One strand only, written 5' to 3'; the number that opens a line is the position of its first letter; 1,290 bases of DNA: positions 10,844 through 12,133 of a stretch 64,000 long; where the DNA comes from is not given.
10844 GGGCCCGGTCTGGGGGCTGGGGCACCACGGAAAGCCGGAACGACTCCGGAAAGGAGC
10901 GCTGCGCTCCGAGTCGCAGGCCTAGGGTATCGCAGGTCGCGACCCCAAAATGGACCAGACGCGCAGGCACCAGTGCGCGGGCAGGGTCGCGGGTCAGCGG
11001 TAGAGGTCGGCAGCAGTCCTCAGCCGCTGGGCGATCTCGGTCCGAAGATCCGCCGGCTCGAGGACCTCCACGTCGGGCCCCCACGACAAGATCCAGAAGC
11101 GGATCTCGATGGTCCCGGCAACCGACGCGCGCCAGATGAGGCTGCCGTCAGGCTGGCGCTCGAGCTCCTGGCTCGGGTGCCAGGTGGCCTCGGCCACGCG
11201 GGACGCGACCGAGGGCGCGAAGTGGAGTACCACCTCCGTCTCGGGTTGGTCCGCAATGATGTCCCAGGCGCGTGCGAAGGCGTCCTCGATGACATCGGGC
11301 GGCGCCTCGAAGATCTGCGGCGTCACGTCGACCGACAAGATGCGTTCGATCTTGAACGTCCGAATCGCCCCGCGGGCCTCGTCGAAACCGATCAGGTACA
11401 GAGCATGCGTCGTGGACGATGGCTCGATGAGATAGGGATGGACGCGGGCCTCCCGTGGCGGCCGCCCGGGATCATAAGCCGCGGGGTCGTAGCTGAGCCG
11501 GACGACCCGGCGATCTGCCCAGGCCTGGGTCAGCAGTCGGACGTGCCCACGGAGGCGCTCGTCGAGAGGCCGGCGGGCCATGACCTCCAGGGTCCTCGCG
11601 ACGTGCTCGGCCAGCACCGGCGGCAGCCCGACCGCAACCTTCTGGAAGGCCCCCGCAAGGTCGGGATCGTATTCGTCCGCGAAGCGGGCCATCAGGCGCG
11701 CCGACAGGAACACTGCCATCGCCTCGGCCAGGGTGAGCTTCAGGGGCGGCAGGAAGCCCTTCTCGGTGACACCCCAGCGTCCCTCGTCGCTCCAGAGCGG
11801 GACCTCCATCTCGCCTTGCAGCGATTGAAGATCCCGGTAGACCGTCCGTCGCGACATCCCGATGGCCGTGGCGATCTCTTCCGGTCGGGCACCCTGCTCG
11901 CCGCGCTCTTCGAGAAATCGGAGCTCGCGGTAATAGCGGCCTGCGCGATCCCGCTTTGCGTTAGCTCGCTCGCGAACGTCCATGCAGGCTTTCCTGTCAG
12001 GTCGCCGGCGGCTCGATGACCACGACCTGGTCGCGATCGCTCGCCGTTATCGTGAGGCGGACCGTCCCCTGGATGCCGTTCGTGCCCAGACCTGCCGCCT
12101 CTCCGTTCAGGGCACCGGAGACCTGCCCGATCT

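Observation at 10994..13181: WYL-domain regulator paired with a polytopic membrane protein of unknown function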

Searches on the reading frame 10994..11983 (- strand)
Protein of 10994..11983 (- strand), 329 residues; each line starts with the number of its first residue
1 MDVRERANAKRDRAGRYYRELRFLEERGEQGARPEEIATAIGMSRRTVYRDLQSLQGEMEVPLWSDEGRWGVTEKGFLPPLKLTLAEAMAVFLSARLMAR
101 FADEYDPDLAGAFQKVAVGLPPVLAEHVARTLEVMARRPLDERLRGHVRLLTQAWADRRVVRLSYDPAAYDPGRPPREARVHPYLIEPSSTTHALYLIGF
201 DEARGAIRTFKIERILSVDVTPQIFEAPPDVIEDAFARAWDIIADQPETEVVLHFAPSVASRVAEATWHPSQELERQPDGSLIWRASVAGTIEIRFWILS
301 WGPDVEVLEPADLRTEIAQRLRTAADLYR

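Call 3: search_protein_families(library=pfam, proteins=[window:10994-11983:-], max_evalue=0.01)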
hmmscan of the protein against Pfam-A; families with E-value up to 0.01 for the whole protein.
window:10994-11983:- (329 aa): 6 families
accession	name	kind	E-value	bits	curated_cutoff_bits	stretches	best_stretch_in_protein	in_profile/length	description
PF25583.1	WCX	-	1.8e-20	73.5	23.9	1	248-325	2-76/76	WCX domain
PF13280.12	WYL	-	9.3e-12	45.2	21.8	1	147-220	2-70/70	WYL domain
PF08279.18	HTH_11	-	6.9e-06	26.3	25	1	21-71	6-53/55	HTH domain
PF13384.12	HTH_23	-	0.00021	21.4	24.6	1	29-50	16-36/50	Homeodomain-like domain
PF25213.1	HVO_A0261_N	-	0.0014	18.9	35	1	21-59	14-52/86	HVO_A0261 N-terminal domain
PF09339.16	HTH_IclR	-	0.0045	17.2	22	0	22-56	10-43/52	IclR helix-turn-helix domain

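Call 6: search_protein_families(library=ncbifam, proteins=[window:10994-11983:-], max_evalue=0.01)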
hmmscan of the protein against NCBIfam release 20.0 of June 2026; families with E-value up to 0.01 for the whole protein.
window:10994-11983:- (329 aa): 2 families
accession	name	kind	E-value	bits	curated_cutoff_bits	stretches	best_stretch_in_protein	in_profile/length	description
TIGR03985.1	TIGR03985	hypoth_equivalog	0.0019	17.8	60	0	292-328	212-248/249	TIGR03985 family CRISPR-associated protein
NF007366.0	PRK09863.1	equivalog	0.0019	16.7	426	1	19-59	5-45/586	putative frv operon regulatory protein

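Call 27: search_solved_structures(query=window:10994-11983:-, max_evalue=1, show_alignments=2)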
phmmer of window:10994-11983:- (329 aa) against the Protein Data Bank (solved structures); distinct sequences matched with E-value up to 1: 10.
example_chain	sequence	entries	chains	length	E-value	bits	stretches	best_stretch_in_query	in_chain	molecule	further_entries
7u02_B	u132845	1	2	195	1.3e-08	37.6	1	193-325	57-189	WYL domain-containing protein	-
7tzv_A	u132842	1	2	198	1.3e-08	37.6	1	193-325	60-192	WYL domain-containing protein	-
9pfq_Q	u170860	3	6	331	1.7e-08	37.2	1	169-325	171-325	WYL domain-containing protein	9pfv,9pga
8tp8_A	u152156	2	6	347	1.9e-08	37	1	128-325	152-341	DeoR-family transcriptional regulator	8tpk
9cu3_B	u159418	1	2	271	2.2e-08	36.8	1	181-325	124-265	WYL domain-containing protein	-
6sj9_A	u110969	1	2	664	1.5e-07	34.1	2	181-327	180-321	Proteasome accessory factor B/C (PafBC)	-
7p5x_AY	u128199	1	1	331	0.00027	23.4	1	61-324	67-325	Transcriptional regulator-like protein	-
9fnd_X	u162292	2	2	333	0.00027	23.4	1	61-324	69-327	Transcriptional regulator-like protein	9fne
7p5x_AX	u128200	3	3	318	0.00046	22.6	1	76-328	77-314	PafC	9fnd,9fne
3bhq_A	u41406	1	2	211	0.77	12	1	7-59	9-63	Transcriptional regulator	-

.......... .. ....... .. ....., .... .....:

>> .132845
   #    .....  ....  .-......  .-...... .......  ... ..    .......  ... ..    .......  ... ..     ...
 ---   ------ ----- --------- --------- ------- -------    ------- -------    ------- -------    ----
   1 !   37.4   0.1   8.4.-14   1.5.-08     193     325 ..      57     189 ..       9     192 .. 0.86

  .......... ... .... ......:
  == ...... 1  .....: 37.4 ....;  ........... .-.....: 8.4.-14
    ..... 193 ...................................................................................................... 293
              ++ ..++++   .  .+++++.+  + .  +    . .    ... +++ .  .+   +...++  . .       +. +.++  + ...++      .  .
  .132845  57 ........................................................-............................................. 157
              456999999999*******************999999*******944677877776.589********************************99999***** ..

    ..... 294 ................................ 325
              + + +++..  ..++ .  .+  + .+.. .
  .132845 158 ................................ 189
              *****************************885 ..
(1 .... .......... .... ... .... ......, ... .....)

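Call 28: search_protein_families(library=padloc, proteins=[window:10994-11983:-], max_evalue=0.01)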
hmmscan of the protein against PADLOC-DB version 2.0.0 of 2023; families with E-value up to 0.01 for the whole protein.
window:10994-11983:- (329 aa): 7 families
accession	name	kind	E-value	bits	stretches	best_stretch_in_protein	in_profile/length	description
PDLC01766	Cas3c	-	8.3e-66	220.9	1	34-328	24-316/1009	-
PDLC01652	WYL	-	3.1e-34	116.6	1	141-325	13-162/162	"CAS-I,CAS-II,CAS-III,CAS-IV,CAS-V,CAS-VI; associated_signaling"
PDLC01457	WYL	-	9.9e-26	88.7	1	35-313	22-229/229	"CAS-I,CAS-II,CAS-III,CAS-IV,CAS-V,CAS-VI; associated_signaling"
PDLC01484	WYL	-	2.4e-05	21.7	1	290-329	398-437/437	"CAS-I,CAS-II,CAS-III,CAS-IV,CAS-V,CAS-VI; associated_signaling"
PDLC01510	WYL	-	2.4e-05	21.7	1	290-329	398-437/437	"CAS-I,CAS-II,CAS-III,CAS-IV,CAS-V,CAS-VI; associated_signaling"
PDLC01046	WYL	-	0.00044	17.5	1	290-329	395-434/435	HTH-WYL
PDLC02317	AbiEii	-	0.0047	13.9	1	137-226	301-380/396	AbiEii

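Call 38: find_homologous_proteins(query=window:10994-11983:-)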
Query window:10994-11983:- (329 aa): 2430 proteins with E <= 0.001 among 8000 candidates; the best 120 are listed.
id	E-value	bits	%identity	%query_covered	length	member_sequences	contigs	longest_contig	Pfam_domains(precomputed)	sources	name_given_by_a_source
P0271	2.9e-212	722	99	100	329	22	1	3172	PF08279.19,PF13280.13,PF25583.2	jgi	-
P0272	3.6e-204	695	95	100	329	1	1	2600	PF08279.19,PF13280.13,PF25583.2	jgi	jgi:predicted DNA-binding transcriptional regulator YafY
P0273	6.4e-185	632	91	100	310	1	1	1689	PF08279.19,PF13280.13,PF25583.2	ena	-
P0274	6.4e-182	622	87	100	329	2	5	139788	PF08279.19,PF13280.13,PF25583.2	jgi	jgi:predicted DNA-binding transcriptional regulator YafY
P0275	1.2e-180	618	85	100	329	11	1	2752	PF08279.19,PF13280.13,PF25583.2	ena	-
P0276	4.6e-178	609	84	100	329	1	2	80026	PF08279.19,PF13280.13,PF25583.2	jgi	jgi:predicted DNA-binding transcriptional regulator YafY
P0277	1.0e-145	503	72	100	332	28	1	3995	PF08279.19,PF13280.13,PF25583.2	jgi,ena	-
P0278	2.0e-145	502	72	100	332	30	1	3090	PF08279.19,PF13384.13,PF13280.13,PF25583.2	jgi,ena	-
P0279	5.3e-145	501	71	100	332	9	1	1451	PF08279.19,PF13384.13,PF13280.13,PF25583.2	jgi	-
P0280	1.5e-144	499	72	99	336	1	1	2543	PF08279.19,PF13384.13,PF13280.13,PF25583.2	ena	-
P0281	2.0e-143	495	70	100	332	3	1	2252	PF08279.19,PF13384.13,PF13280.13,PF25583.2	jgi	jgi:proteasome accessory factor B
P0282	2.6e-143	495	72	95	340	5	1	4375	PF08279.19,PF13384.13,PF13280.13,PF25583.2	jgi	jgi:predicted DNA-binding transcriptional regulator YafY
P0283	8.4e-143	493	72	98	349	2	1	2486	PF08279.19,PF13280.13,PF25583.2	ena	-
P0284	4.4e-142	491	71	100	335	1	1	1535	PF08279.19,PF13384.13,PF13280.13,PF25583.2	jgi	jgi:proteasome accessory factor B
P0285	7.6e-142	490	70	100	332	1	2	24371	PF08279.19,PF13384.13,PF13280.13,PF25583.2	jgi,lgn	jgi:proteasome accessory factor B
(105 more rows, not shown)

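Call 76: search_solved_structures(query=window:10994-11983:-, max_evalue=0.000001, show_alignments=5)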
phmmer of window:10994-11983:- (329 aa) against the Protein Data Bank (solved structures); distinct sequences matched with E-value up to 0.000001: 6.
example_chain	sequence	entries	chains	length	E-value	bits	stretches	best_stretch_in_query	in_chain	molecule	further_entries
7u02_B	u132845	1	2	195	1.3e-08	37.6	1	193-325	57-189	WYL domain-containing protein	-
7tzv_A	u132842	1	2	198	1.3e-08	37.6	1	193-325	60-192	WYL domain-containing protein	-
9pfq_Q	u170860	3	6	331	1.7e-08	37.2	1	169-325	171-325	WYL domain-containing protein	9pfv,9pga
8tp8_A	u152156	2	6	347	1.9e-08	37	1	128-325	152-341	DeoR-family transcriptional regulator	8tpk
9cu3_B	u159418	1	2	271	2.2e-08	36.8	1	181-325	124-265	WYL domain-containing protein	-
6sj9_A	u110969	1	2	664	1.5e-07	34.1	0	181-327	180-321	Proteasome accessory factor B/C (PafBC)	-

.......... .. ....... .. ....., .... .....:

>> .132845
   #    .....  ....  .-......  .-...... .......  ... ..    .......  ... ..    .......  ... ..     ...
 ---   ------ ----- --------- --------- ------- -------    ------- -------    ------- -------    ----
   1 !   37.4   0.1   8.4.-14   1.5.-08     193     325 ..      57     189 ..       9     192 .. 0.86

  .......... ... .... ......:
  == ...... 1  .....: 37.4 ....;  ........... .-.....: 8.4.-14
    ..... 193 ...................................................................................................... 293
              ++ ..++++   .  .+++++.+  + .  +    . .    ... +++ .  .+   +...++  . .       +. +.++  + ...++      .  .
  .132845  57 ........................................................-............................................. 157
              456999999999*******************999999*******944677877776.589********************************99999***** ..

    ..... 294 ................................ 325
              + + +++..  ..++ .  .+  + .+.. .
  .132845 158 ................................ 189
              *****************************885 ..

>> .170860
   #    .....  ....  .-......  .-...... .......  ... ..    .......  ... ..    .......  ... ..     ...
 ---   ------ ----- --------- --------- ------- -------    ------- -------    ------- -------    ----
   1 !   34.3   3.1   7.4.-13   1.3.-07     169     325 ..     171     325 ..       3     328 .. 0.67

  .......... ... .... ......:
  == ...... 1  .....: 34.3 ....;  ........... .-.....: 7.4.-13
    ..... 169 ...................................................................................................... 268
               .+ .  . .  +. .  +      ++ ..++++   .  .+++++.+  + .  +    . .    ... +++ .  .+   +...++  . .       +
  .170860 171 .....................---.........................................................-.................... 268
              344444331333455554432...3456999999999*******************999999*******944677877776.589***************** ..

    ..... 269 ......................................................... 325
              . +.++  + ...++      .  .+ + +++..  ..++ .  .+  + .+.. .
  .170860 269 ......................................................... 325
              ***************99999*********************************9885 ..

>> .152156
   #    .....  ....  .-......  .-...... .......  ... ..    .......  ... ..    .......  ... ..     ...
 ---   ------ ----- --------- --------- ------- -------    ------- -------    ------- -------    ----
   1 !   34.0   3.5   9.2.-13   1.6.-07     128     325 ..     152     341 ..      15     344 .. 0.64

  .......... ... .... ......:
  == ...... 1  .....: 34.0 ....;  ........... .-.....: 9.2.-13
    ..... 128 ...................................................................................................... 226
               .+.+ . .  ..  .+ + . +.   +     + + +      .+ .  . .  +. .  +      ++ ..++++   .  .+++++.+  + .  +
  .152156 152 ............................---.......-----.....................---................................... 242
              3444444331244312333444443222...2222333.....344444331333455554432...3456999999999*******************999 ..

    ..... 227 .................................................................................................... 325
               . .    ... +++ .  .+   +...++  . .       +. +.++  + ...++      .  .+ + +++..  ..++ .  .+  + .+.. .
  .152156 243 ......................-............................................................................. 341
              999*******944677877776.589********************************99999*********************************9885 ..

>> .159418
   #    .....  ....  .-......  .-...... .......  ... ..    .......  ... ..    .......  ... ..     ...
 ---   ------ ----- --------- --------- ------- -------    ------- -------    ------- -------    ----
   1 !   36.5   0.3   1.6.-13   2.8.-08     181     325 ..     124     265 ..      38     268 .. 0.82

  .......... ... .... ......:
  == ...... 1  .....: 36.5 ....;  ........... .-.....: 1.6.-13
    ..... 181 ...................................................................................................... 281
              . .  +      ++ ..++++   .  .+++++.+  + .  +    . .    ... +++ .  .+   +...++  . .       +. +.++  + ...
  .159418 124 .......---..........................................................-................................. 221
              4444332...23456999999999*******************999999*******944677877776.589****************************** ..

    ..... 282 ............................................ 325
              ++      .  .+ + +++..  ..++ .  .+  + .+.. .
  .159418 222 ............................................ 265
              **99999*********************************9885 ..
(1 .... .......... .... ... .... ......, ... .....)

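Call 83: find_related_loci(query=window:10994-11983:-, collection=viral_contigs, flank=5000)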
Query window:10994-11983:- (329 aa) in viral_contigs; peptide patterns used: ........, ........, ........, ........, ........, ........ (x = any residue, [..] = any of these).
12 stretches matched a pattern, but none encodes a relative of the query by tblastn (E <= 1e-3).
